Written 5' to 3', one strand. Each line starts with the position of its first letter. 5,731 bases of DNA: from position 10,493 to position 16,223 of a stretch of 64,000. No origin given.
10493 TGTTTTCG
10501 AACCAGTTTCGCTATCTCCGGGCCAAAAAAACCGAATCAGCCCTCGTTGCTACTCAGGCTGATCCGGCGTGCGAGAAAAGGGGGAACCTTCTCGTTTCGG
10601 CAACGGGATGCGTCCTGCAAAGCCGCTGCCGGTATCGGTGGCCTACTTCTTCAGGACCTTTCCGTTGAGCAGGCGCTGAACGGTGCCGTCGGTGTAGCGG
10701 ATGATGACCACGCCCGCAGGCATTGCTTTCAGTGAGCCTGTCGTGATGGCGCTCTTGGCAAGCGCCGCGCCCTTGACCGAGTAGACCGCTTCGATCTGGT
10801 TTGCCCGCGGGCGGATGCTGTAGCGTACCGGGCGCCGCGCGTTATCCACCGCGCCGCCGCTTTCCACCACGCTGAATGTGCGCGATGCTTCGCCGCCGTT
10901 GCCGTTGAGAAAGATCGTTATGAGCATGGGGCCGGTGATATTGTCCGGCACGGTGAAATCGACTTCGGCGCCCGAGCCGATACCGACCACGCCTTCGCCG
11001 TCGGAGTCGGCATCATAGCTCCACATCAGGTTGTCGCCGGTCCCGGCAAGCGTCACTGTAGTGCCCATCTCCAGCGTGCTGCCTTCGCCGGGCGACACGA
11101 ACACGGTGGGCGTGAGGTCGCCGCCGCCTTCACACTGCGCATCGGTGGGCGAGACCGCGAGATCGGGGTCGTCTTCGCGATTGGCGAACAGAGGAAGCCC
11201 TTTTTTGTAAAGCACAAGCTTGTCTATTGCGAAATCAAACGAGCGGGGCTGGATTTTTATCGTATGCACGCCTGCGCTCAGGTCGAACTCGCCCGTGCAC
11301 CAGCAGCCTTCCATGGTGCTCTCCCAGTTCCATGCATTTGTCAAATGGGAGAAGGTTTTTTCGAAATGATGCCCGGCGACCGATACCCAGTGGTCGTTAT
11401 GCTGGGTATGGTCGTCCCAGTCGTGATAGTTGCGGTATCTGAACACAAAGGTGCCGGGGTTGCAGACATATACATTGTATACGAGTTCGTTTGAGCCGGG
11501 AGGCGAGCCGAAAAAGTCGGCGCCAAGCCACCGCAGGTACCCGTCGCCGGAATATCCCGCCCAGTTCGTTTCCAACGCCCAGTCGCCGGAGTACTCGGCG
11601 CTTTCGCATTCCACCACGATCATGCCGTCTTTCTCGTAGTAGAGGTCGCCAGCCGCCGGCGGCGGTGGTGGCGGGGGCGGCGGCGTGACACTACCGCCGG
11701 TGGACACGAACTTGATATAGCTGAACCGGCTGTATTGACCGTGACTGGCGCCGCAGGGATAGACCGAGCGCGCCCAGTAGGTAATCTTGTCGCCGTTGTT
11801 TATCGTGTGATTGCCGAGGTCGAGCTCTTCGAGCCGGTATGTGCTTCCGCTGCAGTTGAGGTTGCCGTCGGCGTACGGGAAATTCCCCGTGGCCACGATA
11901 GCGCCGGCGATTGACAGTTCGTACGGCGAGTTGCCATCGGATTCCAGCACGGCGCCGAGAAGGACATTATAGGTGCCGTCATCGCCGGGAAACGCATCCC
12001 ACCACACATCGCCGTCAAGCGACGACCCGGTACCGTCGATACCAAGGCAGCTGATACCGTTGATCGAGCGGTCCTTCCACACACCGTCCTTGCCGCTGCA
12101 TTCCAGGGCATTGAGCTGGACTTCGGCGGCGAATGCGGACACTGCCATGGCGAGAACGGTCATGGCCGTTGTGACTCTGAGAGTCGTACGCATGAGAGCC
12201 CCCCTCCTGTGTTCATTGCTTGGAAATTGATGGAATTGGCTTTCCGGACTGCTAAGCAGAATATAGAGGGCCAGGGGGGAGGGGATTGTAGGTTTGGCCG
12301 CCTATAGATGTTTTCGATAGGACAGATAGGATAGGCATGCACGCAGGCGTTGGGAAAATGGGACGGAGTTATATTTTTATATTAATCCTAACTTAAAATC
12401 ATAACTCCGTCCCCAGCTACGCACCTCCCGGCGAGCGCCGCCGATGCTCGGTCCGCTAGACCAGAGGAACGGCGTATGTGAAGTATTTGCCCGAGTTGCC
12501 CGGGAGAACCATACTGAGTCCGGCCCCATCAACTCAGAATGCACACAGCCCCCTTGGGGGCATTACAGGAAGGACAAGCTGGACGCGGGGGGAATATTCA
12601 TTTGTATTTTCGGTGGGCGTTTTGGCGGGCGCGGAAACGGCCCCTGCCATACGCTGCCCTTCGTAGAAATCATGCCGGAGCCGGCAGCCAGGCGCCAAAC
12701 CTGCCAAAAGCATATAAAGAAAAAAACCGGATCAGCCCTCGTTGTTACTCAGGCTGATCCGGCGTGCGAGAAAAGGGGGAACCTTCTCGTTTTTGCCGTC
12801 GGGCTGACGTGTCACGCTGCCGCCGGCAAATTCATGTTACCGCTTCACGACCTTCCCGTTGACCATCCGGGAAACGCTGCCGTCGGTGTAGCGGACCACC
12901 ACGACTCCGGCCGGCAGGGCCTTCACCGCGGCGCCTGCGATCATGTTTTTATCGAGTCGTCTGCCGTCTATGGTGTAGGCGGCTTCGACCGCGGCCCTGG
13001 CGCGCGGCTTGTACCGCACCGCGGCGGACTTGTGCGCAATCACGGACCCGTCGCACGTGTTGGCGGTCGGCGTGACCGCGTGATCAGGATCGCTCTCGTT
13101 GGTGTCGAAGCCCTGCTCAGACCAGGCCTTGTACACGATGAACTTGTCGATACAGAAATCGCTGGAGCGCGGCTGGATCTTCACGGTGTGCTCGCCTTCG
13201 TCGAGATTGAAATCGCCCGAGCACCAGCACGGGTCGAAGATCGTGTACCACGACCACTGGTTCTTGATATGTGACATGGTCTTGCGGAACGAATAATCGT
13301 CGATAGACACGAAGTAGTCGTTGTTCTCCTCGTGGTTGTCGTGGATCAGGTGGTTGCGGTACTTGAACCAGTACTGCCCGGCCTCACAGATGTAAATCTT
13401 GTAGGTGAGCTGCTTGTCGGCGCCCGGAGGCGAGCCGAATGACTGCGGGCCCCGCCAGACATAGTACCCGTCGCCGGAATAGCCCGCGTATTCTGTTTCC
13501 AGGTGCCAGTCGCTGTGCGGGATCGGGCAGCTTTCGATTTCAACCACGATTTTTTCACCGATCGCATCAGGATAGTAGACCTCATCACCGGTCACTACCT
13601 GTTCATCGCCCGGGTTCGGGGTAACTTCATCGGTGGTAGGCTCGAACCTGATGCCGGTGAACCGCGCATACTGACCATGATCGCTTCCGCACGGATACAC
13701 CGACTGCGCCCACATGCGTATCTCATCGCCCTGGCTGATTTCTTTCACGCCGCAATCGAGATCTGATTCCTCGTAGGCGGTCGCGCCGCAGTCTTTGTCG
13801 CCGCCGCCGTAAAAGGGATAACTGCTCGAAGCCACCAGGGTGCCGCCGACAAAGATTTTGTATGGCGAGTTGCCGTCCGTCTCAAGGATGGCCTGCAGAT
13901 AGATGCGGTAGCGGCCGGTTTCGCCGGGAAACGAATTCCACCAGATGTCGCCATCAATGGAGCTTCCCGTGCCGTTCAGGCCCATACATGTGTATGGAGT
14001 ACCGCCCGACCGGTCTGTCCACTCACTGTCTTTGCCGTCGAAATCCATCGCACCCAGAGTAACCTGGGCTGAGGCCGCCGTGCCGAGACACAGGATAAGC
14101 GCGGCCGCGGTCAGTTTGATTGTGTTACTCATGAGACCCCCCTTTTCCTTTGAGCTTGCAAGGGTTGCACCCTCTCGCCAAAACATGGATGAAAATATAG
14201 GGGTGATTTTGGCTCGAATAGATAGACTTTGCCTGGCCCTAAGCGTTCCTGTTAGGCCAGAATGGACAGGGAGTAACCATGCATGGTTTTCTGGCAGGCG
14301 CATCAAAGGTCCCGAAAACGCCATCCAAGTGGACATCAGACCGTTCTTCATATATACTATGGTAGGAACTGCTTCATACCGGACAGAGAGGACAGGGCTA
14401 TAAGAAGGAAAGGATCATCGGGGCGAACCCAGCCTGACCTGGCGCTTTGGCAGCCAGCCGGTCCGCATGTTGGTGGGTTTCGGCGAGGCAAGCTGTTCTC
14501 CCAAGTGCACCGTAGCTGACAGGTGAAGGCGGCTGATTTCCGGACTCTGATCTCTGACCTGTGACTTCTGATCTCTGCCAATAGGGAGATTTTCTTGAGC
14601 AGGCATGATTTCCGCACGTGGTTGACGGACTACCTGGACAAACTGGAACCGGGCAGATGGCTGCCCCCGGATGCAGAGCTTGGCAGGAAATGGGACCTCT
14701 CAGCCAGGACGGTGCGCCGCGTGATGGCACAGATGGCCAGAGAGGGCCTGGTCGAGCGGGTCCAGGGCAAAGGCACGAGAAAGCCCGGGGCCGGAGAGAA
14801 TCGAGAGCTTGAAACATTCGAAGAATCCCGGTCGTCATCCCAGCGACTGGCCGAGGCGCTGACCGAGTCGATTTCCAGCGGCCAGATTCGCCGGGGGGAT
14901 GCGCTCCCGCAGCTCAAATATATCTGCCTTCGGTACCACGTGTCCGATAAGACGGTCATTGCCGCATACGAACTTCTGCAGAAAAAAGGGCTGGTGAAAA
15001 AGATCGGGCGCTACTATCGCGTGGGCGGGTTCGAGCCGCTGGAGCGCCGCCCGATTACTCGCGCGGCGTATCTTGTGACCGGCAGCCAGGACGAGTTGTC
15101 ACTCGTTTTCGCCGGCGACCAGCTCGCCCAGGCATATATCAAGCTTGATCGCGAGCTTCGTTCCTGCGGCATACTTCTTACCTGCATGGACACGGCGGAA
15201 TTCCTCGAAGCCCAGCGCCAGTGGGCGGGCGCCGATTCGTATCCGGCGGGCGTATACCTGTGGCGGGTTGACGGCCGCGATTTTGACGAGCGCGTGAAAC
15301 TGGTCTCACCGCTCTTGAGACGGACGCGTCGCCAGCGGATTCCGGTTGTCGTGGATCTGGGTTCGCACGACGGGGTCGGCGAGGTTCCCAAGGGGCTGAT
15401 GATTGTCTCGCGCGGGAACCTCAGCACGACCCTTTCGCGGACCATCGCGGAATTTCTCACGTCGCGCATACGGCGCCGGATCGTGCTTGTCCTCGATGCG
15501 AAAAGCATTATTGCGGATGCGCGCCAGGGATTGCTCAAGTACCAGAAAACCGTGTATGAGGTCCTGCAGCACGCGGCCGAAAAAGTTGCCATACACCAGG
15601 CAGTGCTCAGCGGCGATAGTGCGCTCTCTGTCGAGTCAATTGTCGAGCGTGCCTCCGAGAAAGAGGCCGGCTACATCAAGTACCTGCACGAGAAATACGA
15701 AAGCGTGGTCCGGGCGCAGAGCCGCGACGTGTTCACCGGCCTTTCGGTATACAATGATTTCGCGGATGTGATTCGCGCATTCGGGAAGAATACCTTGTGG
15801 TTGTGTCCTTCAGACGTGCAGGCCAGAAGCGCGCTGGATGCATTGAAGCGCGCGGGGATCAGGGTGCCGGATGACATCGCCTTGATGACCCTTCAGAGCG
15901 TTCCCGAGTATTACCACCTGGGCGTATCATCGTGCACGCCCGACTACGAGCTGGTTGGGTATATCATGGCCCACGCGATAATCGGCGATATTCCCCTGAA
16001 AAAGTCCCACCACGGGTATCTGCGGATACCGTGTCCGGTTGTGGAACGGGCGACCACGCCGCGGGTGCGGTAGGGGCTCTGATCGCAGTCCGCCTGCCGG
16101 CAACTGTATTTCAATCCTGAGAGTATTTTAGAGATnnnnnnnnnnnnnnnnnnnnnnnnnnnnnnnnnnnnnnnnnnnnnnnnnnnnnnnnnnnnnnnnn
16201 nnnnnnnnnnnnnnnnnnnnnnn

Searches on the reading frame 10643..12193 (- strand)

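Call 3: search_protein_families(library=pfam, proteins=[window:10643-12193:-], max_evalue=0.1)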
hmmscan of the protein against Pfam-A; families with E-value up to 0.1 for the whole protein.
window:10643-12193:- (516 aa): 2 families
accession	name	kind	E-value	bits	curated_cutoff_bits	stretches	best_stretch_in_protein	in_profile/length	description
PF17829.7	GH115_C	-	0.0048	17.2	24.1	1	270-333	92-163/172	Glycosyl hydrolase family 115 C-terminal domain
PF22812.1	CR_prot_dom_plant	-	0.044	14.7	34.1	1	171-190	6-25/71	Plant cysteine-rich protein domain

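Call 4: search_protein_families(library=ncbifam, proteins=[window:10643-12193:-], max_evalue=0.1)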
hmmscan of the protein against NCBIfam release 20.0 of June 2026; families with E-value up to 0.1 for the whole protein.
window:10643-12193:- (516 aa): 0 families

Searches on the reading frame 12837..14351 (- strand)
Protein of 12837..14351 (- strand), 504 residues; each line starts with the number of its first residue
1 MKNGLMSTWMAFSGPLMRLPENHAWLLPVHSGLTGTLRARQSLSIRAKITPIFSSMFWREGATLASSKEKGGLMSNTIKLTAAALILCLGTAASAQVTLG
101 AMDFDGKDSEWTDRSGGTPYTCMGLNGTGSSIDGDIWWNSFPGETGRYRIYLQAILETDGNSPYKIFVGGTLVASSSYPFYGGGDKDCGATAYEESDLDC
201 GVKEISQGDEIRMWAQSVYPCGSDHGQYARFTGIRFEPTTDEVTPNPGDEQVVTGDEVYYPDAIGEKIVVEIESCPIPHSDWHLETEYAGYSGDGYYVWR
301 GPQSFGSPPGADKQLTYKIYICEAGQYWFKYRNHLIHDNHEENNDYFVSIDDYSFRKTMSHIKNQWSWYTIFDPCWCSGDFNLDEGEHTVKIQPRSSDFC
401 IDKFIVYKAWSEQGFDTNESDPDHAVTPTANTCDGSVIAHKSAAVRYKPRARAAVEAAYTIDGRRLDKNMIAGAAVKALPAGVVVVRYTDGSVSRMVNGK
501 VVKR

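Call 18: search_protein_families(library=pfam, proteins=[window:12837-14351:-], max_evalue=0.01)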
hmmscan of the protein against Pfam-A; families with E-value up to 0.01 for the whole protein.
window:12837-14351:- (504 aa): 2 families
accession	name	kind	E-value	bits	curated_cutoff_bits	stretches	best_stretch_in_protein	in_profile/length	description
PF17829.7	GH115_C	-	8.2e-05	22.9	24.1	1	286-408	30-160/172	Glycosyl hydrolase family 115 C-terminal domain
PF25275.1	Golvesin_C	-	0.00065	20.2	31.6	0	280-393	15-114/132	Golvesin C-terminal domain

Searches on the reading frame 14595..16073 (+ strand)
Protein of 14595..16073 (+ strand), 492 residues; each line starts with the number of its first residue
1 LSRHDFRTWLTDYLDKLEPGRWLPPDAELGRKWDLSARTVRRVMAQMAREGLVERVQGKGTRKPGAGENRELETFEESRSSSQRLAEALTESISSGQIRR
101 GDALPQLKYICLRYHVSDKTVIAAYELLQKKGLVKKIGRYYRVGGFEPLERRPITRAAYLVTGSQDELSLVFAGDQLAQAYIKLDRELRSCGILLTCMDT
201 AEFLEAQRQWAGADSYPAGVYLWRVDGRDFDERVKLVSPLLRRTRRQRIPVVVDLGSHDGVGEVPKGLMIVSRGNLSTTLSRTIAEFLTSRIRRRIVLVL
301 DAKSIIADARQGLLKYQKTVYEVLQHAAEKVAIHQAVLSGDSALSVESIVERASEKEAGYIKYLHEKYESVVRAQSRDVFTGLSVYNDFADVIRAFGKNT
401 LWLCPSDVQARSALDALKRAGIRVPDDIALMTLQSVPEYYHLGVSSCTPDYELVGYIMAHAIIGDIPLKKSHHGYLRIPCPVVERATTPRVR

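Call 18: search_protein_families(library=pfam, proteins=[window:14595-16073:+], max_evalue=0.01)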
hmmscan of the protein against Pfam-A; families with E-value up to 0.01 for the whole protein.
window:14595-16073:+ (492 aa): 4 families
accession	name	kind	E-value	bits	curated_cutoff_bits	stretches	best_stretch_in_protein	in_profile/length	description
PF00392.27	GntR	-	1.8e-18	66.4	27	2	82-135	2-55/64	Bacterial regulatory proteins, gntR family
PF13377.12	Peripla_BP_3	-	3.2e-12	47.3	26.5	1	340-488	19-167/167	Periplasmic binding protein-like domain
PF13463.12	HTH_27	-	0.0001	23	22.2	0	27-59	22-54/68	Winged helix DNA-binding domain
PF02082.26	Rrf2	-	0.0022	18.6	30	0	28-60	28-60/132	Iron-dependent Transcriptional regulator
